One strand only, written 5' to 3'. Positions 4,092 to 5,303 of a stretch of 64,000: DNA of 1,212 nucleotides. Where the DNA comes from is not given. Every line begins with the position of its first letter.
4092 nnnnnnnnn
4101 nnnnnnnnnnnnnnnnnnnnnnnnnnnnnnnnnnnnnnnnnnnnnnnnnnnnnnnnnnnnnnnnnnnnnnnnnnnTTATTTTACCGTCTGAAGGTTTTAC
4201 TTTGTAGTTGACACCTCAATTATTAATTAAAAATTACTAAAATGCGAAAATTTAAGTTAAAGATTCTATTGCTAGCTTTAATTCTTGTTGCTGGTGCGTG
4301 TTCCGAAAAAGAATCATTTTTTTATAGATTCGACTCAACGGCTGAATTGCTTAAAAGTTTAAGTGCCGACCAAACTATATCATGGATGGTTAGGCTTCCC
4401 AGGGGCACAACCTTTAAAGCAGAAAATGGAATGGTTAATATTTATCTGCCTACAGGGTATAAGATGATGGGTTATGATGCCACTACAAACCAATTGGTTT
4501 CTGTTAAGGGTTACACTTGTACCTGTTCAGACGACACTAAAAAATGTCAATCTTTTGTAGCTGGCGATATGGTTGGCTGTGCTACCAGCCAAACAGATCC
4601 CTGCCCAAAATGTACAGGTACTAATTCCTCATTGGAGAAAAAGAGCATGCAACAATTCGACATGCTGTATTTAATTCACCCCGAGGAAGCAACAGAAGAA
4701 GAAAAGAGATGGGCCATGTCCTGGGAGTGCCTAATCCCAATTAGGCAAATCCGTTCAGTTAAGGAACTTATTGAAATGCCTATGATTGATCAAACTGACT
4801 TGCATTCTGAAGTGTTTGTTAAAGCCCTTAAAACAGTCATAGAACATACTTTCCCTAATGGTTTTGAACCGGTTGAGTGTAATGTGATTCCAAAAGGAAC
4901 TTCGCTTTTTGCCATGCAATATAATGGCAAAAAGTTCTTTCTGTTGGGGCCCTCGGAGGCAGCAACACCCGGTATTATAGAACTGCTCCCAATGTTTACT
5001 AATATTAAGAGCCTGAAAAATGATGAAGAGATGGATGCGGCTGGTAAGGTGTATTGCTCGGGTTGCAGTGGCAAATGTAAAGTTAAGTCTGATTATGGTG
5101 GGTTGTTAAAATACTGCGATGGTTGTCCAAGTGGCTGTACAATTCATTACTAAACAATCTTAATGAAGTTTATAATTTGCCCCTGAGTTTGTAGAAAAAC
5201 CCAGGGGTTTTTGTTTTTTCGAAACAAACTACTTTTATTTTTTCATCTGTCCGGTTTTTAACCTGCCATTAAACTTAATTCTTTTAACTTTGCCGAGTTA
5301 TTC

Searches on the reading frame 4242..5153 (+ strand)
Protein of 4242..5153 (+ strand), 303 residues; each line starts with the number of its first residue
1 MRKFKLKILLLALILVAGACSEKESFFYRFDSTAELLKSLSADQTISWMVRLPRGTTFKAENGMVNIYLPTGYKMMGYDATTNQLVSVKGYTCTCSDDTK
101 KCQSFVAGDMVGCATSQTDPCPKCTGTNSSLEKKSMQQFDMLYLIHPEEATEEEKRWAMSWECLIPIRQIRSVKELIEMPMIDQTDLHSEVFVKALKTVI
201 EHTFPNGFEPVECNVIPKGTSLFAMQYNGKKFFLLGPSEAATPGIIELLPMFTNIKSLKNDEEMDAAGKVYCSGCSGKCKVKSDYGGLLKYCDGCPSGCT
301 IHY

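Call 3: search_protein_families(library=pfam, proteins=[window:4242-5153:+], max_evalue=1)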
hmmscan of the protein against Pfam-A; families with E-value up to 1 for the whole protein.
window:4242-5153:+ (303 aa): 1 family
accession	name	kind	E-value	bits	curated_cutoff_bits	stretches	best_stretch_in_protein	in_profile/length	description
PF22979.2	HTH_69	-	0.16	12.3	27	1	188-208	7-27/69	Winged helix-turn-helix domain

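Call 4: search_protein_families(library=ncbifam, proteins=[window:4242-5153:+], max_evalue=1)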
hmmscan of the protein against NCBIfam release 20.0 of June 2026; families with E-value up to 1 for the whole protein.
window:4242-5153:+ (303 aa): 0 families
